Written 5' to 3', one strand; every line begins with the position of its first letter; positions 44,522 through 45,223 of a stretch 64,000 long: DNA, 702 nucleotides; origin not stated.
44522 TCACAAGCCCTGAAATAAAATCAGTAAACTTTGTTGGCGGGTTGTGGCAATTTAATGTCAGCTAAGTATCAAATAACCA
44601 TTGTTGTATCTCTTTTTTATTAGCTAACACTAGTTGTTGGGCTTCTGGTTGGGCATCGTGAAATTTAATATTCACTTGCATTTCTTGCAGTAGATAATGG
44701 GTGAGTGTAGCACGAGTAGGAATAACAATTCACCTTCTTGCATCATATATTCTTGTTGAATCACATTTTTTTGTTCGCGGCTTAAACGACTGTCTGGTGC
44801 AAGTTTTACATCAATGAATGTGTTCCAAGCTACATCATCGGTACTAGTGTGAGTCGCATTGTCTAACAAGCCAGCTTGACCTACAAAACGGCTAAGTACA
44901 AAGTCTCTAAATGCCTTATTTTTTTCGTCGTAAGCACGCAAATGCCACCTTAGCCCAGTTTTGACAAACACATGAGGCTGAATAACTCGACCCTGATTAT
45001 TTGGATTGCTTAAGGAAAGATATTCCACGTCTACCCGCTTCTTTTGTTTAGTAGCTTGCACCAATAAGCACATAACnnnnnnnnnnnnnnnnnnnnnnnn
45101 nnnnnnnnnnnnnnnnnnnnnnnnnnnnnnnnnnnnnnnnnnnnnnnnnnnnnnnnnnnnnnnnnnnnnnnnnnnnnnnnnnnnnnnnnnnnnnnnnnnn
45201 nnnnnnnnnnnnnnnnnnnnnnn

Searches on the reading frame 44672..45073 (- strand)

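Call 72: search_protein_families(library=pfam, proteins=[window:44672-45073:-], max_evalue=0.00001)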
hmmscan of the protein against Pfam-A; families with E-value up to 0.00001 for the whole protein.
window:44672-45073:- (133 aa): 1 family
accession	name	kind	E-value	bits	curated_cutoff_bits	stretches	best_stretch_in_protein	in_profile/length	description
PF13280.12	WYL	-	1.1e-10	41.8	21.8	1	4-63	6-65/70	WYL domain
